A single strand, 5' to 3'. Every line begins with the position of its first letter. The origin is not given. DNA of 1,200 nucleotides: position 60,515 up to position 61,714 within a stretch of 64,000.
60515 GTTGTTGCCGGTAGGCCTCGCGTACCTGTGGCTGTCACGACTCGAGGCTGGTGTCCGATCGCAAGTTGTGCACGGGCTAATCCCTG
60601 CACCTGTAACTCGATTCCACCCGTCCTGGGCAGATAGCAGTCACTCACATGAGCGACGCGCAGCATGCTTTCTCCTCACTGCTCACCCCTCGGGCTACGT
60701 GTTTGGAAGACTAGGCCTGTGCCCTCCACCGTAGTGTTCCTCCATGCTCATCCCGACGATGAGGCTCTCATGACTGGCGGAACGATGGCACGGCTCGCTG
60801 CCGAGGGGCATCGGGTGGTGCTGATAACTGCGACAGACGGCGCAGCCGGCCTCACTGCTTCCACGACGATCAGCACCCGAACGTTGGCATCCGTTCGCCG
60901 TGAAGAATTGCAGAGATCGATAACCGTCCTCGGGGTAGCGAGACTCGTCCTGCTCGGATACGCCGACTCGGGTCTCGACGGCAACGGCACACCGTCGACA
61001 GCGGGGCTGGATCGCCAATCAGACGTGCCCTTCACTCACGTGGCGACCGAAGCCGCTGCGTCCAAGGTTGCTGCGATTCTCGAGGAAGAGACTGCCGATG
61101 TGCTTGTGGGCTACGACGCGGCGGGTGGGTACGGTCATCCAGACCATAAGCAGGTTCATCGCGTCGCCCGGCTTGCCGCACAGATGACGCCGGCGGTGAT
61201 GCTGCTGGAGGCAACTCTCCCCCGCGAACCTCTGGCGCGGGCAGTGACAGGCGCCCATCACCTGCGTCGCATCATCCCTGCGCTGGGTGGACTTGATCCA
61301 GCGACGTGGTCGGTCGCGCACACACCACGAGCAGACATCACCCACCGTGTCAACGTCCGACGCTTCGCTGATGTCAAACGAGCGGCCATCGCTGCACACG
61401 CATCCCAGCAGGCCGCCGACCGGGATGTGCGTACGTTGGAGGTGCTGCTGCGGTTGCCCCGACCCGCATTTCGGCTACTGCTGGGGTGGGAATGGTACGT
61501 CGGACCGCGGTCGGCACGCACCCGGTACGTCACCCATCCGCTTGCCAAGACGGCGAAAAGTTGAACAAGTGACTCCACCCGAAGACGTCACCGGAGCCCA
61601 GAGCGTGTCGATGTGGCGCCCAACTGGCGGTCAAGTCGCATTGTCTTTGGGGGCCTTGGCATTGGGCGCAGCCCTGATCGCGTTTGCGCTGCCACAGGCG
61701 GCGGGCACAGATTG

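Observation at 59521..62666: GT4 glycosyltransferase, PIG-L deacetylase and MprF-type flippase-like protein: candidate aminoglycolipid synthesis-and-flipping module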

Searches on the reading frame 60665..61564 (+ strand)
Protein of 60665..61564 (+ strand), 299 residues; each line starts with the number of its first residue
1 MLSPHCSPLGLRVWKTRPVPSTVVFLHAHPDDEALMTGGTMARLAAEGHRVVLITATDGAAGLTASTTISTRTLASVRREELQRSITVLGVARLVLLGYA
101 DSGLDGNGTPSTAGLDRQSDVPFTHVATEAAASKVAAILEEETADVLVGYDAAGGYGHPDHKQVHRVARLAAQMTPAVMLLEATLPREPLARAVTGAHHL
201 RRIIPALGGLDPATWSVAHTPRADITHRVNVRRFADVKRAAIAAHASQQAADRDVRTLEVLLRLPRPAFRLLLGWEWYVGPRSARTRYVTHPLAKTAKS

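Call 5: search_protein_families(library=pfam, proteins=[window:60665-61564:+], max_evalue=0.01)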
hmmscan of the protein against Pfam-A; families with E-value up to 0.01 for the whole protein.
window:60665-61564:+ (299 aa): 1 family
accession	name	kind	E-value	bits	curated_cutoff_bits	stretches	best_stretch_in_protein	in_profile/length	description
PF02585.22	PIG-L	-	3e-29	102.5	28.2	1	25-171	2-128/129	GlcNAc-PI de-N-acetylase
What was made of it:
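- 60719..61564 (+): PIG-L/LmbE-family zinc N-deacetylase, 281 aa from GTG 60719. It is the proposed deacetylase that converts the HexNAc-lipid into the HexN-lipid (free amine). Pfam PIG-L 3e-29 (call 5).
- On GpgSDF (GlcN-PG synthesis), orthology: The deacetylase is PIG-L, PF02585 (call 5), a different fold family.
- Checked: Pfam PF02585 at 3e-29 (call 5).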

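Call 6: search_protein_families(library=ncbifam, proteins=[window:60665-61564:+], max_evalue=0.01)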
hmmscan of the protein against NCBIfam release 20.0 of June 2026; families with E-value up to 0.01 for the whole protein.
window:60665-61564:+ (299 aa): 5 families
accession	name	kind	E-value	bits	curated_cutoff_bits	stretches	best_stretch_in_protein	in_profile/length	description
TIGR03445.1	mycothiol_MshB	equivalog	2.7e-32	112.8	224.35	1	25-252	2-239/284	N-acetyl-1-D-myo-inositol-2-amino-2-deoxy-alpha-D-glucopyranoside deacetylase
TIGR03446.1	mycothiol_Mca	equivalog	3.5e-29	102.3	277.15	1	25-172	5-150/283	mycothiol conjugate amidase Mca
TIGR04000.1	thiol_BshB2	equivalog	2.4e-14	53.6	195.25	1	23-104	3-86/217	bacillithiol biosynthesis deacetylase BshB2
TIGR04001.1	thiol_BshB1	equivalog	1.7e-08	34.5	182.5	1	25-105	6-78/226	bacillithiol biosynthesis deacetylase BshB1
NF002557.0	PRK02122.1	subfamily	3.4e-05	22.2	384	1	15-68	365-418/653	glucosamine-6-phosphate deaminase-like protein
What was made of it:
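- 60719..61564 (+): Below the MshB/Mca/BshB equivalog cut-offs (call 6).
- MshB scores 113 against 224 (call 6).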

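Call 14: find_encoding_contigs(protein=window:60665-61564:+, flank=10000, max_places=6)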
Protein window:60665-61564:+ (299 aa): no gene with exactly this product is on record in the collection.

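Call 31: search_solved_structures(query=window:60719-61564:+, max_evalue=0.001, show_alignments=2)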
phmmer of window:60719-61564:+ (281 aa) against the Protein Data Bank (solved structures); distinct sequences matched with E-value up to 0.001: 7.
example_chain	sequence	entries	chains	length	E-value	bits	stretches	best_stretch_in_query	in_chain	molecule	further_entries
4ewl_A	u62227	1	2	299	1.8e-16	63.9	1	5-154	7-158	1D-myo-inositol 2-acetamido-2-deoxy-alpha-D-glucopyranoside deacetylase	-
1q74_A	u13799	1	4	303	1.9e-16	63.8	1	5-154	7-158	1D-myo-inositol 2-acetamido-2-deoxy-alpha-D-glucopyranoside Deacetylase (MshB)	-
1q7t_A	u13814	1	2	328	2.1e-16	63.7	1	5-154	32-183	hypothetical protein Rv1170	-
3wl4_A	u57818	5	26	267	9e-11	45.2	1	5-86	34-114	Uncharacterized protein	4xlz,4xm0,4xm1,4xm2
8bgn_A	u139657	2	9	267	3.9e-10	43.1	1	5-86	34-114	Diacetylchitobiose deacetylase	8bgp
8bgo_A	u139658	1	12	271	4.1e-10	43.1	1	5-86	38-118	Diacetylchitobiose deacetylase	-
3we7_A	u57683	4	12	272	2.3e-09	40.6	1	5-86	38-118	Putative uncharacterized protein PH0499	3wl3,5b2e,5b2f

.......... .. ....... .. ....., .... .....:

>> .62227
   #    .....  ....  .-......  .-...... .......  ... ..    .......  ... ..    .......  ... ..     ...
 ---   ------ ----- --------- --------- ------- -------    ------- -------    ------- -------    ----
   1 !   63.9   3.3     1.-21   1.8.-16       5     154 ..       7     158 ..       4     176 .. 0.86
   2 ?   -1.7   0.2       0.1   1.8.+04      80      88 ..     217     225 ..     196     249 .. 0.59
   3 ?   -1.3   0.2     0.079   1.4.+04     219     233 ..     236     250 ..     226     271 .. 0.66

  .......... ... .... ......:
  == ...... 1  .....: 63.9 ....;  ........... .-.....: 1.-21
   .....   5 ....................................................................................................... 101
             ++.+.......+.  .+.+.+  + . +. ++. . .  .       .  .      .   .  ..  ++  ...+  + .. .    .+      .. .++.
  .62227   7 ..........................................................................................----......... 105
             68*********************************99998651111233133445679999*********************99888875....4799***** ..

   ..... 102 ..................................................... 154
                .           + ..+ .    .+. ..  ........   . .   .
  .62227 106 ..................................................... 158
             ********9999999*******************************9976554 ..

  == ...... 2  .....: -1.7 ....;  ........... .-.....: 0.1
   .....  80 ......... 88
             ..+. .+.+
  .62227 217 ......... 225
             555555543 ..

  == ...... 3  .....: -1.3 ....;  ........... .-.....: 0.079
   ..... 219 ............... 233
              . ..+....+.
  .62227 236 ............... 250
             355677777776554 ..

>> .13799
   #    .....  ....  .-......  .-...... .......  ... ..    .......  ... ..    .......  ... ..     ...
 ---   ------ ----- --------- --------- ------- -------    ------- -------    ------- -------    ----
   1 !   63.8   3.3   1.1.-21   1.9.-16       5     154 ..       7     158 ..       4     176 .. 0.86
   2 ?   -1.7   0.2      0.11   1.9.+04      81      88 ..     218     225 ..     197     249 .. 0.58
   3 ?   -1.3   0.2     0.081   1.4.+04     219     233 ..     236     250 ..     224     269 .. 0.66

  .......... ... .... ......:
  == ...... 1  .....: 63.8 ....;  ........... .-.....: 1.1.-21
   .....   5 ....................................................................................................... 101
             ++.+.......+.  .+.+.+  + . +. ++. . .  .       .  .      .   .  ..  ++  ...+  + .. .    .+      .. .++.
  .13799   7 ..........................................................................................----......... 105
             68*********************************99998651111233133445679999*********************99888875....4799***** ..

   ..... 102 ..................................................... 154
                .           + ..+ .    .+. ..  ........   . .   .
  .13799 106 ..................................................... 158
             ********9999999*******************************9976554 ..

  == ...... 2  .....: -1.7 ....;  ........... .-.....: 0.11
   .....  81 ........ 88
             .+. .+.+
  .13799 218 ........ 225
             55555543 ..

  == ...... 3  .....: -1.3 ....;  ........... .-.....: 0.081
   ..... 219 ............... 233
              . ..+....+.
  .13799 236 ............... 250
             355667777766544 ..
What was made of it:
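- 60719..61564 (+): Nearest solved structure is MshB (64 bits, residues 5-154) (call 31).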

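Call 45: find_homologous_proteins(query=window:60719-61564:+, max_evalue=0.00001)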
Query window:60719-61564:+ (281 aa): 7897 proteins with E <= 0.00001 among 8000 candidates; the best 120 are listed.
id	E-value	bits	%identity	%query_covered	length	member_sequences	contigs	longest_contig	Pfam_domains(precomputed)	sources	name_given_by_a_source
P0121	4.8e-161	553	99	94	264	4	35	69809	PF02585.23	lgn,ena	-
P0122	3.7e-119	415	68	100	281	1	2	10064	PF02585.23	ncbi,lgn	-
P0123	5.6e-116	405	69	98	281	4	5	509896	PF02585.23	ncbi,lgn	-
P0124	3.2e-113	396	67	100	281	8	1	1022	PF02585.23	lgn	-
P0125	3.6e-99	350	60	98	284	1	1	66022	PF02585.23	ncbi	-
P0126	3.5e-95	337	69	87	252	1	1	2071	PF02585.23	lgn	-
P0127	1.9e-94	334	60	98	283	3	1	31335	PF02585.23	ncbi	ncbi:MAG: PIG-L family deacetylase [Actinomycetes bacterium]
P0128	4.0e-94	333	65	87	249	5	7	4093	PF02585.23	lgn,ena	-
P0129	1.0e-93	332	63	93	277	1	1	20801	PF02585.23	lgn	-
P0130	5.4e-93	330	61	93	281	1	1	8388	PF02585.23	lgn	-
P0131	3.3e-92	327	61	97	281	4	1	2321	PF02585.23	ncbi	ncbi:MAG: PIG-L family deacetylase [Actinomycetes bacterium]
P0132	2.0e-91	324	56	98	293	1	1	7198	PF02585.23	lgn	-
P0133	7.4e-90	319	62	91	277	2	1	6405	PF02585.23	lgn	-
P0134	9.3e-90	319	55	98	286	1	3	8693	PF02585.23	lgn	-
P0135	1.1e-89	319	57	100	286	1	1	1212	PF02585.23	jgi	jgi:LmbE family N-acetylglucosaminyl deacetylase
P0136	2.3e-87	311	57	98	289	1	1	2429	PF02585.23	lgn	-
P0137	5.9e-85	303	56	96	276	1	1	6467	PF02585.23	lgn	-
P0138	1.6e-79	285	58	92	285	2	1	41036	PF02585.23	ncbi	-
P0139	7.6e-79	283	57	92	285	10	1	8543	PF02585.23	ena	-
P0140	2.7e-78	281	58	92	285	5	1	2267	PF02585.23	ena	-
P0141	3.7e-77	278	56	91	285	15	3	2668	PF02585.23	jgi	-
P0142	7.0e-77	277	58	92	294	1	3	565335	PF02585.23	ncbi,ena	-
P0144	4.2e-76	274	56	92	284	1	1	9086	PF02585.23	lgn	-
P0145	6.9e-76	273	58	93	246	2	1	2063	PF02585.23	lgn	-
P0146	1.0e-75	273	57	92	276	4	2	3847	PF02585.23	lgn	-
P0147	1.3e-75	273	54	91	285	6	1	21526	PF02585.23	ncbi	-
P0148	1.3e-75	273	54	92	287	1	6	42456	PF02585.23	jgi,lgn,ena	-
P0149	1.8e-75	272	56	92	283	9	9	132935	PF02585.23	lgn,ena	-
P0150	4.8e-75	271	56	93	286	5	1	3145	PF02585.23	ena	-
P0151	5.0e-75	271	60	81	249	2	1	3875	PF02585.23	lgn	-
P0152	4.3e-74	268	54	91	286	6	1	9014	PF02585.23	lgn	-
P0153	5.8e-74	267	54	97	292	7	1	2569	PF02585.23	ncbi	ncbi:MAG: PIG-L deacetylase family protein [Actinomycetales bacterium]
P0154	7.9e-74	267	51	93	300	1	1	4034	PF02585.23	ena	-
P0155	8.2e-74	267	57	93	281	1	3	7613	PF02585.23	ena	-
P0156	2.5e-73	265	55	94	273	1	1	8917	PF02585.23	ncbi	ncbi:MAG: PIG-L family deacetylase [Dermatophilaceae bacterium]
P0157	3.7e-73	265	54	91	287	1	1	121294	PF02585.23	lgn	-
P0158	5.1e-73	264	54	92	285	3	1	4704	PF02585.23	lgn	-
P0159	7.6e-73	263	56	92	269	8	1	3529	PF02585.23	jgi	-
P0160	1.1e-72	263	55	94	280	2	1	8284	PF02585.23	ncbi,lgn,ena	-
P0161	2.4e-72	262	56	93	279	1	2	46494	PF02585.23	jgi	jgi:LmbE family N-acetylglucosaminyl deacetylase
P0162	2.9e-72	262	54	92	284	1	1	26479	PF02585.23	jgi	jgi:LmbE family N-acetylglucosaminyl deacetylase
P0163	5.0e-72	261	53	92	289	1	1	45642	PF02585.23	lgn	-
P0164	5.8e-72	261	51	94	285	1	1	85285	PF02585.23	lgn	-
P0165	7.8e-72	260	54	94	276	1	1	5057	PF02585.23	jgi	jgi:LmbE family N-acetylglucosaminyl deacetylase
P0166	8.9e-72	260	51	92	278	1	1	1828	PF02585.23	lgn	-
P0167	1.1e-71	260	56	93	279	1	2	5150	PF02585.23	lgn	-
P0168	1.3e-71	259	54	94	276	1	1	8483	PF02585.23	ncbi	-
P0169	1.8e-71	259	50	97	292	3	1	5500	PF02585.23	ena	-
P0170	2.6e-71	258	54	93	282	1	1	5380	PF02585.23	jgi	jgi:LmbE family N-acetylglucosaminyl deacetylase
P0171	2.8e-71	258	55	93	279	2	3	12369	PF02585.23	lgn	-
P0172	6.9e-71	257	54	93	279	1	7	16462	PF02585.23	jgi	jgi:LmbE family N-acetylglucosaminyl deacetylase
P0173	1.1e-70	256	52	93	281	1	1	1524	PF02585.23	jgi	jgi:LmbE family N-acetylglucosaminyl deacetylase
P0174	1.2e-70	256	55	93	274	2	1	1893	PF02585.23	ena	-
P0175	1.7e-70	256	54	91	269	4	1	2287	PF02585.23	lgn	-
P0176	1.7e-70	256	55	93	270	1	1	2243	PF02585.23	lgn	-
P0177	1.7e-70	256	54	92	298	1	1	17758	PF02585.23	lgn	-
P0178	2.1e-70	256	52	95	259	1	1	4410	PF02585.23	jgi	-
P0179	2.5e-70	255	54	93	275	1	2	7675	PF02585.23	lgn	-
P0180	2.5e-70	255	57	93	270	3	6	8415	PF02585.23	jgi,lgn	jgi:LmbE family N-acetylglucosaminyl deacetylase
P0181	2.9e-70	255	53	93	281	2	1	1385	PF02585.23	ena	-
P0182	3.1e-70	255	53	93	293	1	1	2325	PF02585.23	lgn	-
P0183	3.1e-70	255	54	92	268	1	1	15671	PF02585.23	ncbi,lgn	-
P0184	3.3e-70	255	57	92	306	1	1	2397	PF02585.23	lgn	-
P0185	3.6e-70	255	53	93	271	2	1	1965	PF02585.23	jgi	jgi:LmbE family N-acetylglucosaminyl deacetylase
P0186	4.0e-70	255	53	92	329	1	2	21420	PF02585.23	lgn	-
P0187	4.1e-70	255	58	92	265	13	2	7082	PF02585.23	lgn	-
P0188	4.5e-70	254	56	91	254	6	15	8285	PF02585.23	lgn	-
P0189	5.2e-70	254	55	93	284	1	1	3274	PF02585.23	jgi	jgi:LmbE family N-acetylglucosaminyl deacetylase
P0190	6.6e-70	254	53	92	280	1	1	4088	PF02585.23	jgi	jgi:LmbE family N-acetylglucosaminyl deacetylase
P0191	7.4e-70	254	54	93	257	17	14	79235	PF02585.23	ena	-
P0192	8.6e-70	253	56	93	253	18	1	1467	PF02585.23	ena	-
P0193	9.3e-70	253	53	95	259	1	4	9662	PF02585.23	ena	-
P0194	1.0e-69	253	57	93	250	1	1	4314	PF02585.23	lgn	-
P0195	1.2e-69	253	53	95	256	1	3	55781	PF02585.23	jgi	jgi:LmbE family N-acetylglucosaminyl deacetylase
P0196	1.3e-69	253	53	95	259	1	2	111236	PF02585.23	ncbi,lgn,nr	ncbi:MAG: PIG-L family deacetylase [Actinobacteria bacterium]|nr:PIG-L family deacetylase [Actinomyc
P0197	1.4e-69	253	59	92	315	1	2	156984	PF02585.23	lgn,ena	-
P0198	1.4e-69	253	53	95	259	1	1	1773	PF02585.23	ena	-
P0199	1.4e-69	253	53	92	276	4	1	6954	PF02585.23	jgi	jgi:LmbE family N-acetylglucosaminyl deacetylase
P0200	1.5e-69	253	53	92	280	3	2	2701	PF02585.23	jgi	jgi:LmbE family N-acetylglucosaminyl deacetylase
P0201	1.5e-69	253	53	93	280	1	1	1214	PF02585.23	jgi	jgi:LmbE family N-acetylglucosaminyl deacetylase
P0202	1.6e-69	253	55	93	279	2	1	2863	PF02585.23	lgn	-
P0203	1.6e-69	253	54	93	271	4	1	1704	PF02585.23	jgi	-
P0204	1.6e-69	253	58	93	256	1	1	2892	PF02585.23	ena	-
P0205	1.6e-69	253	54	93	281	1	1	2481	PF02585.23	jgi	jgi:LmbE family N-acetylglucosaminyl deacetylase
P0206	1.9e-69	252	57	92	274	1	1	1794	PF02585.23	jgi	-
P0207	2.0e-69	252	49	100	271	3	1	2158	PF02585.23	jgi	jgi:LmbE family N-acetylglucosaminyl deacetylase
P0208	2.1e-69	252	52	93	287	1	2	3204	PF02585.23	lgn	-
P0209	2.2e-69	252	58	93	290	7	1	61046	PF02585.23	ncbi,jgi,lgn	jgi:LmbE family N-acetylglucosaminyl deacetylase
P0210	2.4e-69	252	51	94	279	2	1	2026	PF02585.23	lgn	-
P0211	2.9e-69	252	54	93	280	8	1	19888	PF02585.23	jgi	jgi:LmbE family N-acetylglucosaminyl deacetylase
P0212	2.9e-69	252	54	95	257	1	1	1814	PF02585.23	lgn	-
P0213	3.1e-69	252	53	95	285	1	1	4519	PF02585.23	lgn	-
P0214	3.2e-69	252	51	98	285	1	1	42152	PF02585.23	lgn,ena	-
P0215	3.3e-69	252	55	94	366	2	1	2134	PF02585.23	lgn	-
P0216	3.7e-69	251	56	92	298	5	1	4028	PF02585.23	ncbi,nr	ncbi:MAG: PIG-L family deacetylase [Actinobacteria bacterium]|nr:PIG-L family deacetylase [Actinomyc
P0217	3.8e-69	251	52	95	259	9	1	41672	PF02585.23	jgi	-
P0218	3.8e-69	251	56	93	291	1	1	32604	PF02585.23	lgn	-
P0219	3.9e-69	251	56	92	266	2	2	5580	PF02585.23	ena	-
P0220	3.9e-69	251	57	93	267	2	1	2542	PF02585.23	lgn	-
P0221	3.9e-69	251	53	95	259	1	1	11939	PF02585.23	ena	-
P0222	4.4e-69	251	56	93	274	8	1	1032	PF02585.23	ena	-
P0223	4.4e-69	251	53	92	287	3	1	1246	PF02585.23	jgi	jgi:LmbE family N-acetylglucosaminyl deacetylase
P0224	4.5e-69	251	53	93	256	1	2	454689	PF02585.23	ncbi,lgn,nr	ncbi:MAG: PIG-L family deacetylase [Actinomycetota bacterium]|nr:MAG: PIG-L family deacetylase [Acti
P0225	4.7e-69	251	56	93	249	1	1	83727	PF02585.23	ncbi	ncbi:MAG: PIG-L family deacetylase [Candidatus Nanopelagicales bacterium]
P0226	5.4e-69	251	52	98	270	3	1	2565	PF02585.23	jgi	jgi:LmbE family N-acetylglucosaminyl deacetylase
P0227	5.5e-69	251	53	92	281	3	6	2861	PF02585.23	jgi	jgi:LmbE family N-acetylglucosaminyl deacetylase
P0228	5.5e-69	251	56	91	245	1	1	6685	PF02585.23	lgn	-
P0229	5.7e-69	251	55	93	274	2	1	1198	PF02585.23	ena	-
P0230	5.8e-69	251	56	92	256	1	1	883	PF02585.23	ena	-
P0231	5.9e-69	251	52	93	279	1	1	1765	PF02585.23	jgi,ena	-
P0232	6.3e-69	251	56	93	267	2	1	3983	PF02585.23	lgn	-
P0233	6.7e-69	251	57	93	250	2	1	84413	PF02585.23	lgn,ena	-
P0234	6.8e-69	251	55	92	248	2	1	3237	PF02585.23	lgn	-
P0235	6.8e-69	251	57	92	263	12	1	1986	PF02585.23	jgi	jgi:LmbE family N-acetylglucosaminyl deacetylase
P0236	7.1e-69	250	53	93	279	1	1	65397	PF02585.23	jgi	jgi:LmbE family N-acetylglucosaminyl deacetylase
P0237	7.7e-69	250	54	92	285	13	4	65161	PF02585.23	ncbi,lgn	ncbi:MAG TPA: PIG-L family deacetylase [Mycobacteriales bacterium]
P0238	7.9e-69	250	52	93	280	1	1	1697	PF02585.23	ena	-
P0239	8.3e-69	250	53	95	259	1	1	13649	PF02585.23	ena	-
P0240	8.4e-69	250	53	95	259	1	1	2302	PF02585.23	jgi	-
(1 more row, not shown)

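Call 46: find_encoding_contigs(protein=P0224, flank=6000, max_places=1)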
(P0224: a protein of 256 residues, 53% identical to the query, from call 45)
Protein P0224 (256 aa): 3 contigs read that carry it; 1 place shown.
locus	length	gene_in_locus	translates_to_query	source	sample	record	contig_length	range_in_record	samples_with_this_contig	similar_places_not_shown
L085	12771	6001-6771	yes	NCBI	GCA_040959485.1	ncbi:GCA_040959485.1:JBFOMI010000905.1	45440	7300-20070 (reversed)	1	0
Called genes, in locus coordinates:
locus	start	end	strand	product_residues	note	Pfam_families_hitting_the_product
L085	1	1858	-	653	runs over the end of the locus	PF00270:DEAD, PF13307:Helicase_C_2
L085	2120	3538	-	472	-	PF13167:GTP-bdg_N, PF16360:GTP-bdg_M, PF01926:MMR_HSR1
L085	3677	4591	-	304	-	PF01678:DAP_epimerase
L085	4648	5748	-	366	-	PF13439:Glyco_transf_4, PF13579:Glyco_trans_4_4, PF20706:GT4-conflict, PF00534:Glycos_transf_1, PF13692:Glyco_trans_1_4, PF13524:Glyco_trans_1_2 (weak)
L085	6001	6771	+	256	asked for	PF02585:PIG-L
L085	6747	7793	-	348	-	PF01745:IPT (faint), PF01715:IPPT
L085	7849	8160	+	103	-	-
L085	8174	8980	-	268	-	-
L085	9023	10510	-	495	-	PF00919:UPF0004, PF04055:Radical_SAM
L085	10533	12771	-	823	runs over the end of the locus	PF03176:MMPL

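Call 47: find_encoding_contigs(protein=P0225, flank=6000, max_places=1)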
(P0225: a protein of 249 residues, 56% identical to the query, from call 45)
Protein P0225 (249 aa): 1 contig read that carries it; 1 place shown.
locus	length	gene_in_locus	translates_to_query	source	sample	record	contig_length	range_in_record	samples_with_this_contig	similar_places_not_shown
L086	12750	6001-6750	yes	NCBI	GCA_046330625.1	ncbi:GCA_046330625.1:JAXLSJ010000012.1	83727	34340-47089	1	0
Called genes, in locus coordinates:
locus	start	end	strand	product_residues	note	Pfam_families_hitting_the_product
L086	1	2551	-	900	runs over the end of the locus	PF00989:PAS (weak), PF08448:PAS_4, PF13188:PAS_8 (faint), PF13426:PAS_9 (weak), PF00990:GGDEF, PF00563:EAL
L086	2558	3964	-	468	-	PF13167:GTP-bdg_N, PF16360:GTP-bdg_M, PF01926:MMR_HSR1, PF19275:HflX_C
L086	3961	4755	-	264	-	PF01678:DAP_epimerase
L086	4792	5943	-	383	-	PF20706:GT4-conflict, PF13439:Glyco_transf_4, PF13579:Glyco_trans_4_4, PF00534:Glycos_transf_1, PF13692:Glyco_trans_1_4, PF13524:Glyco_trans_1_2 (weak)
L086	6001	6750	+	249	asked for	PF02585:PIG-L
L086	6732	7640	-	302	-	PF01715:IPPT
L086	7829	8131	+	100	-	-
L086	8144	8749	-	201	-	-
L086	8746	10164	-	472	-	PF00919:UPF0004, PF04055:Radical_SAM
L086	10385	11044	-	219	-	PF00072:Response_reg, PF00196:GerE (weak)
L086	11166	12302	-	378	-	PF00871:Acetate_kinase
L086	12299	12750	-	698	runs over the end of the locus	PF13500:AAA_26, PF07085:DRTGG, PF01515:PTA_PTB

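Call 48: find_encoding_contigs(protein=P0237, flank=6000, max_places=1)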
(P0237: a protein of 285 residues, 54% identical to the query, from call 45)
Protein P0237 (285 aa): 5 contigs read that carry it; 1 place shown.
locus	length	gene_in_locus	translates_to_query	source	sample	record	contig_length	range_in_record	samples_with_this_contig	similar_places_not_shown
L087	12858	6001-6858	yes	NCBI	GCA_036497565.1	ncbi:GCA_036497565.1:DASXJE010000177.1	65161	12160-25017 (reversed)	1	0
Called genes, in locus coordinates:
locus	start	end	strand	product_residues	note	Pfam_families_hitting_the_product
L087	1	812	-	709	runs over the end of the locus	PF00535:Glycos_transf_2, PF10111:Glyco_tranf_2_2 (faint), PF13641:Glyco_tranf_2_3, PF13632:Glyco_trans_2_3 (faint), PF13641:Glyco_tranf_2_3, PF00535:Glycos_transf_2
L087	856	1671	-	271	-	PF13641:Glyco_tranf_2_3, PF00535:Glycos_transf_2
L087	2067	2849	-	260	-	PF00722:Glyco_hydro_16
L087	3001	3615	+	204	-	PF14602:Hexapep_2 (faint), PF00132:Hexapep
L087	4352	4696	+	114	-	-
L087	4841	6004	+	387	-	PF13439:Glyco_transf_4, PF13579:Glyco_trans_4_4, PF20706:GT4-conflict, PF00534:Glycos_transf_1, PF13692:Glyco_trans_1_4, PF13524:Glyco_trans_1_2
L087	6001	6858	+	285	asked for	PF02585:PIG-L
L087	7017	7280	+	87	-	-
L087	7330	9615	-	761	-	PF04616:Glyco_hydro_43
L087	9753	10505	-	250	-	PF09339:HTH_IclR, PF12802:MarR_2 (weak), PF01614:IclR_C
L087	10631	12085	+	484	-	PF00083:Sugar_tr, PF07690:MFS_1, PF12832:MFS_1_like (faint)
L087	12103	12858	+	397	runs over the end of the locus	PF01494:FAD_binding_3, PF13450:NAD_binding_8 (weak)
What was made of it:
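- Relatives lack an adjacent membrane gene (calls 46-48).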

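Call 56: find_encoding_contigs(protein=P0197, flank=5000, max_places=1)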
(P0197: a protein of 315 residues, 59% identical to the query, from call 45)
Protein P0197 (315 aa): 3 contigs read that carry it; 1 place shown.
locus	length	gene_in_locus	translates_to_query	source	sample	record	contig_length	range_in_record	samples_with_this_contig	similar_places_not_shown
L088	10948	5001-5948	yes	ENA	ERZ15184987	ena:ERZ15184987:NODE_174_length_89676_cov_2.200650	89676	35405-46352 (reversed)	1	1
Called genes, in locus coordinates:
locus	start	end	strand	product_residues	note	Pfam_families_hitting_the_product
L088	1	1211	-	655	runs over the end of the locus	PF00270:DEAD (weak), PF13307:Helicase_C_2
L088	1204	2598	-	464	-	-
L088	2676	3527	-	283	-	PF01678:DAP_epimerase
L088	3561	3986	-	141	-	PF08570:DUF1761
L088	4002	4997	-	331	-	PF13439:Glyco_transf_4, PF13477:Glyco_trans_4_2 (faint), PF13579:Glyco_trans_4_4 (weak), PF20706:GT4-conflict, PF00534:Glycos_transf_1, PF13692:Glyco_trans_1_4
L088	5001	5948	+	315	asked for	PF02585:PIG-L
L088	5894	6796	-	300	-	PF01745:IPT (weak), PF01715:IPPT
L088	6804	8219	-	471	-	PF00919:UPF0004, PF04055:Radical_SAM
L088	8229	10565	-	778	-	PF03176:MMPL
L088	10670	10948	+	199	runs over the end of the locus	PF00440:TetR_N, PF16859:TetR_C_11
